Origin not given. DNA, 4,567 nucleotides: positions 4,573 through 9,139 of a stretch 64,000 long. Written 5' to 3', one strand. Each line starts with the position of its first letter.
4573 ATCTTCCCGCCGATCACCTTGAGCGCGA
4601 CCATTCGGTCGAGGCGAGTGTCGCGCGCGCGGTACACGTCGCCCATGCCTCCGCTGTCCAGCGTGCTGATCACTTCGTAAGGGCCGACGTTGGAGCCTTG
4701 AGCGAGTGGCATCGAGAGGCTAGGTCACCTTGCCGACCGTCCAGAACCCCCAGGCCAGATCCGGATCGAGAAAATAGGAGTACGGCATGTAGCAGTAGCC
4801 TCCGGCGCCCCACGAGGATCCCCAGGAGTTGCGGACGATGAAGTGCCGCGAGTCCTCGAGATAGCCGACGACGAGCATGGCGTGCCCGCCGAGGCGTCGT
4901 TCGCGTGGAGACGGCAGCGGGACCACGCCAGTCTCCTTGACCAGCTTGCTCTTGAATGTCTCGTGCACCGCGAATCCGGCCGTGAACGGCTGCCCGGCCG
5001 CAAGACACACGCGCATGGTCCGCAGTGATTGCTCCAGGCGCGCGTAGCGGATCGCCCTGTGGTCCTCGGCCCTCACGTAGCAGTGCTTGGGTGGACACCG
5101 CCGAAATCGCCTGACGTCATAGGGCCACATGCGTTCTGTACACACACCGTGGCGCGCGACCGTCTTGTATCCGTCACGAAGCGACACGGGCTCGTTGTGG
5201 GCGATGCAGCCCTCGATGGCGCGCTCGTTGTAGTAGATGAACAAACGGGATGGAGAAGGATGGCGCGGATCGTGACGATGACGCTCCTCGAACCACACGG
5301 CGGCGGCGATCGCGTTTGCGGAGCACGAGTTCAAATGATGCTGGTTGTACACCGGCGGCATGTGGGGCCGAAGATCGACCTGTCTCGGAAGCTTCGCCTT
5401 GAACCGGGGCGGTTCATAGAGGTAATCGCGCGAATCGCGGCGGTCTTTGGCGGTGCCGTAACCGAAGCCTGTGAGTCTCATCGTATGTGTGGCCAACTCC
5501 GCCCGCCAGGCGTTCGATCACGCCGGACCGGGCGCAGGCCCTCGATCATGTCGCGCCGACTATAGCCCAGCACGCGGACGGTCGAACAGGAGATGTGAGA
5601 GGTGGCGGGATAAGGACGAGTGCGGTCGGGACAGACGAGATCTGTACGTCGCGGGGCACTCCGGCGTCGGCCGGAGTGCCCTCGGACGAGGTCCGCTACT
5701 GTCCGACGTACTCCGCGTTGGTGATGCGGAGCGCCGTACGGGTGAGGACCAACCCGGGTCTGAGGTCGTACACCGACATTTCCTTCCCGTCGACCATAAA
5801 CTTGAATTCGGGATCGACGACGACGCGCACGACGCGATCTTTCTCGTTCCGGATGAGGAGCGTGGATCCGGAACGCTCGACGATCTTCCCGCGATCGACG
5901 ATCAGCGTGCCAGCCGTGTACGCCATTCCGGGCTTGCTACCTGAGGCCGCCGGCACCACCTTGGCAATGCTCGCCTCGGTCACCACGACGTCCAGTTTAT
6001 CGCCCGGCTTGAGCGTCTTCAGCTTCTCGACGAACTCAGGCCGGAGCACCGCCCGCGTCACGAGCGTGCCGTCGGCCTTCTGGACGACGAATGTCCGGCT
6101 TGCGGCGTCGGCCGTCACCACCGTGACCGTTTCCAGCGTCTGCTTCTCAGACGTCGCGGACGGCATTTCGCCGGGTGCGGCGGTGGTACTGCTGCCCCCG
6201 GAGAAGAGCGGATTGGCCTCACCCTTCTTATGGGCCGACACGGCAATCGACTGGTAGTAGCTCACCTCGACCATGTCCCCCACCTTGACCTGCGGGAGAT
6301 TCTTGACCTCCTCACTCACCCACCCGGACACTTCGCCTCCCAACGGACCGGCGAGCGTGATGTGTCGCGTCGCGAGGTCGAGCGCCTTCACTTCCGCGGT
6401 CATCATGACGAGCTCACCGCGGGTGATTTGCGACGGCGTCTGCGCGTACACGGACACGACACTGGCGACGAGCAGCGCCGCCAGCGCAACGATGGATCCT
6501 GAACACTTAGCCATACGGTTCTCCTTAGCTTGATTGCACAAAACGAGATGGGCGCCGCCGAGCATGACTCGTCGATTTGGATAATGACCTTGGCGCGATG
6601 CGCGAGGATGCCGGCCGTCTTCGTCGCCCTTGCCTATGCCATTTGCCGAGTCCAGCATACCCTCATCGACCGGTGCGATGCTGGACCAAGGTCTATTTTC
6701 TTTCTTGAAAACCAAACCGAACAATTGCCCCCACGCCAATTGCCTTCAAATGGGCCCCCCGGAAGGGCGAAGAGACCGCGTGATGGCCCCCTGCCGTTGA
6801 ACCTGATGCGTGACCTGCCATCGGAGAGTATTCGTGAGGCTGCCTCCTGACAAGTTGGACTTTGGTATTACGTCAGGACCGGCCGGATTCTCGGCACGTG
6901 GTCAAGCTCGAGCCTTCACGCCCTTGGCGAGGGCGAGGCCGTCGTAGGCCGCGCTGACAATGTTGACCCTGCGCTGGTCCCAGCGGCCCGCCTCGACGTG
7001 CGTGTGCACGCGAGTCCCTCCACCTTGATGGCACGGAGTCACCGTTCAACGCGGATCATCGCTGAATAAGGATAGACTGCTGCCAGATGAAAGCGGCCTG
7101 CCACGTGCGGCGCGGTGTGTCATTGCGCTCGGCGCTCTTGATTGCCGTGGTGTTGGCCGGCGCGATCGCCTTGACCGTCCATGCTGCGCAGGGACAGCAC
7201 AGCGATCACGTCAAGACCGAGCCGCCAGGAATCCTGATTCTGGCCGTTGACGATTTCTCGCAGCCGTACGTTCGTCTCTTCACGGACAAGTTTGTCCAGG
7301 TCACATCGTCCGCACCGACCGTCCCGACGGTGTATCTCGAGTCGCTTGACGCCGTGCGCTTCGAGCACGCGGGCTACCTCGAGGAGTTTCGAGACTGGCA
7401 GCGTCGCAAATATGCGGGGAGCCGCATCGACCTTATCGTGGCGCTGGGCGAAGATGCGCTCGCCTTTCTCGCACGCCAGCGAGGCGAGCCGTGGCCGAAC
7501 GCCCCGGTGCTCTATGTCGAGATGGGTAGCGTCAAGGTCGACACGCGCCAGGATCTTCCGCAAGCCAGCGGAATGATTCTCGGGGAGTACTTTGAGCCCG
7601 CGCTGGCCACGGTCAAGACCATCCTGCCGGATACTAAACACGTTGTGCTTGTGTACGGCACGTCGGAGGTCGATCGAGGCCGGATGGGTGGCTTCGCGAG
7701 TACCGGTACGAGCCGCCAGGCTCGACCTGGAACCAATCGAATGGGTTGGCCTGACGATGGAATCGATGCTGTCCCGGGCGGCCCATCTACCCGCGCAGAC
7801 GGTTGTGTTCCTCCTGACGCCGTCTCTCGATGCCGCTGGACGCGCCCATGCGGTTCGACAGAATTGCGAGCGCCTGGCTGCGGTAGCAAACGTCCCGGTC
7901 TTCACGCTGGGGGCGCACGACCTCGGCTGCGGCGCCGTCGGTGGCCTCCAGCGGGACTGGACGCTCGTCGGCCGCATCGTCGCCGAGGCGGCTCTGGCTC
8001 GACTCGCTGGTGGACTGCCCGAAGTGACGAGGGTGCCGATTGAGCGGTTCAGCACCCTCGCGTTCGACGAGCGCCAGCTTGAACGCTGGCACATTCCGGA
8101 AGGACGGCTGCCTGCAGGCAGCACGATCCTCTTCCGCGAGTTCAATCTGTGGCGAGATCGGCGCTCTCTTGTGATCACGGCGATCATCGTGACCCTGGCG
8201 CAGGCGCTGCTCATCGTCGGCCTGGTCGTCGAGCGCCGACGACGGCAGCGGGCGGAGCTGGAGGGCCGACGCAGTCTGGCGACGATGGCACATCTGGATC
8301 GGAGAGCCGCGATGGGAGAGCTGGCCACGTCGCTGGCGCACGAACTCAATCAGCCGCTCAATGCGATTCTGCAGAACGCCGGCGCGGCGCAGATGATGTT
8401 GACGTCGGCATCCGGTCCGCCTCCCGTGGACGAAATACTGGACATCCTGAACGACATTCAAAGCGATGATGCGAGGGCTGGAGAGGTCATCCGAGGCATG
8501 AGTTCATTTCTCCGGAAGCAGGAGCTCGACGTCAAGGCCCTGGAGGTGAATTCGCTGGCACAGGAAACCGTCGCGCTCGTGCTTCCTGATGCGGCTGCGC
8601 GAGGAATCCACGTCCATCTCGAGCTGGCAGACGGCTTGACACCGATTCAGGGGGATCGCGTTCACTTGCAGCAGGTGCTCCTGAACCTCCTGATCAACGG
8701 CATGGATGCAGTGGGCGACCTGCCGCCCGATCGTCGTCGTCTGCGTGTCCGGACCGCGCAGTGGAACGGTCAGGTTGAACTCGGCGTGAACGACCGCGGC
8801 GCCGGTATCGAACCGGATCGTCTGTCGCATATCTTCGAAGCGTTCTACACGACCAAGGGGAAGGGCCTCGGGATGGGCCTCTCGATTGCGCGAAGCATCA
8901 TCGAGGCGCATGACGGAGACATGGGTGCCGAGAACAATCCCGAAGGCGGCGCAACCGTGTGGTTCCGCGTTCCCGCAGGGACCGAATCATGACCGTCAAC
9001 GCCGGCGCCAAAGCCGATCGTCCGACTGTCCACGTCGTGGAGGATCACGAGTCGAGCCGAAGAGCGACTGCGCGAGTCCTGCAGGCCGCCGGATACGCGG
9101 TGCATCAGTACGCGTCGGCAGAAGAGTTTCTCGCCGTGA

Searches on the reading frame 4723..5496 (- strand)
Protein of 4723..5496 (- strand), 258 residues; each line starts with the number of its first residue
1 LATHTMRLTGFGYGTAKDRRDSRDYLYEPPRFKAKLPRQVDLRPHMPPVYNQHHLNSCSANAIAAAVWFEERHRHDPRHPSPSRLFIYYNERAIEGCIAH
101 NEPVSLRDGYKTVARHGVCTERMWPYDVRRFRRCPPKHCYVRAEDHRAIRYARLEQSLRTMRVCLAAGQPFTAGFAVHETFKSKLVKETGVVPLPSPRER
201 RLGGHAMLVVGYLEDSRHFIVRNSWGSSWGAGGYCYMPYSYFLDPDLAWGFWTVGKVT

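Call 48: search_protein_families(library=pfam, proteins=[window:4723-5496:-], max_evalue=0.001)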
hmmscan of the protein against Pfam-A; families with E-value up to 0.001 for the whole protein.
window:4723-5496:- (258 aa): 1 family
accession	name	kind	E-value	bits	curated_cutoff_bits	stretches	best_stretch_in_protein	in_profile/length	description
PF00112.29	Peptidase_C1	-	1.4e-14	55.1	20.7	1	36-237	1-202/220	Papain family cysteine protease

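Call 54: search_solved_structures(query=window:4723-5496:-, max_evalue=0.001)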
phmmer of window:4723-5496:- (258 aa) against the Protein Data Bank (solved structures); distinct sequences matched with E-value up to 0.001: 79 (the best 60 are shown).
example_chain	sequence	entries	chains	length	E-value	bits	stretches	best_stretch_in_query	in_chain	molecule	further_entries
3ois_A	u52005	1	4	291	1.9e-56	194.7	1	7-255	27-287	Cysteine protease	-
3hwn_A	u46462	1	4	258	1.3e-09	41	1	18-237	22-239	Cathepsin L1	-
1cs8_A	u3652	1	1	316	2.4e-09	40.1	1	18-237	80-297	HUMAN PROCATHEPSIN L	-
7w33_A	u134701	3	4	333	2.9e-09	39.9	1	18-237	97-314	Procathepsin L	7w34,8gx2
6jd8_A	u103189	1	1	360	1.2e-08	37.9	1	18-237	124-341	Cathepsin L1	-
3kse_A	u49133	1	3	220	1.9e-08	37.2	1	37-237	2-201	Cathepsin L1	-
2vhs_A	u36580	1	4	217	3.3e-08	36.4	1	115-237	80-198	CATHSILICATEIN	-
3of8_A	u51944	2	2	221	3.8e-08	36.2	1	36-237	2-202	Cathepsin L1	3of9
2xu1_A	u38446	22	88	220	5.4e-08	35.7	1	37-237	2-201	CATHEPSIN L1 | Cathepsin L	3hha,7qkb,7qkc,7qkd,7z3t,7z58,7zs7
2xu3_A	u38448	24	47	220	5.5e-08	35.7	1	37-237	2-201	CATHEPSIN L1 | Cathepsin L heavy and light chains | Procathepsin L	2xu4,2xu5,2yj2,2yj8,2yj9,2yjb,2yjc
1cjl_A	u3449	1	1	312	7.6e-08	35.3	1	18-237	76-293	PROCATHEPSIN L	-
1by8_A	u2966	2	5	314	8.9e-08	35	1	20-238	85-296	PROTEIN (PROCATHEPSIN K)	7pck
1jqp_A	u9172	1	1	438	2e-07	33.9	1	112-235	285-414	dipeptidyl peptidase I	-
6jd0_A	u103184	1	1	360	2.1e-07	33.8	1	18-237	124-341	Cathepsin L1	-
3h7d_A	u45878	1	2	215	2.6e-07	33.5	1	108-237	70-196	Cathepsin K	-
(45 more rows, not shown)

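Call 55: search_protein_families(library=ncbifam, proteins=[window:4723-5496:-], max_evalue=0.001)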
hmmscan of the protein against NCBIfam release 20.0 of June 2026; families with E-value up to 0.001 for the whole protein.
window:4723-5496:- (258 aa): 0 families

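Call 78: search_protein_families(library=padloc, proteins=[window:4723-5496:-], max_evalue=0.001)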
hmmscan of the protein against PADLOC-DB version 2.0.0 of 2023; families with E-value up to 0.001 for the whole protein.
window:4723-5496:- (258 aa): 0 families

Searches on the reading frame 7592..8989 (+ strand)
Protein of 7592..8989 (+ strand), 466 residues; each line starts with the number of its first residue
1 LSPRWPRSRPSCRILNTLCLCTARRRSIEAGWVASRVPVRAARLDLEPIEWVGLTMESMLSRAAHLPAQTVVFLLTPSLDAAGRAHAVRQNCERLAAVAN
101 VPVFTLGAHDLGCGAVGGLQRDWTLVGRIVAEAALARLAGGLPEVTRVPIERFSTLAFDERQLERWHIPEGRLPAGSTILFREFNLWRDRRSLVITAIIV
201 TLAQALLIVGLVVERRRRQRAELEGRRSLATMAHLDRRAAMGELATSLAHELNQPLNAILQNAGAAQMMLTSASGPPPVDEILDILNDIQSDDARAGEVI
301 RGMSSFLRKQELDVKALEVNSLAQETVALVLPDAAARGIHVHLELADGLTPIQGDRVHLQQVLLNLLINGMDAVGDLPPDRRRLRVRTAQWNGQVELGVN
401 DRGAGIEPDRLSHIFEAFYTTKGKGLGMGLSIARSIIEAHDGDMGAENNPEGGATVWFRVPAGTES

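Call 48: search_protein_families(library=pfam, proteins=[window:7592-8989:+], max_evalue=0.001)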
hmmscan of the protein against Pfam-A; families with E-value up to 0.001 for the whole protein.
window:7592-8989:+ (466 aa): 2 families
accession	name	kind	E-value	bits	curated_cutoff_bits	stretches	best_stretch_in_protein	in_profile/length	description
PF02518.31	HATPase_c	-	1.5e-23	83.8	26.4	1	354-462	1-109/111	Histidine kinase-, DNA gyrase B-, and HSP90-like ATPase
PF00512.31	HisKA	-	5.4e-05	23.6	26.9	1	241-302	2-56/66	His Kinase A (phospho-acceptor) domain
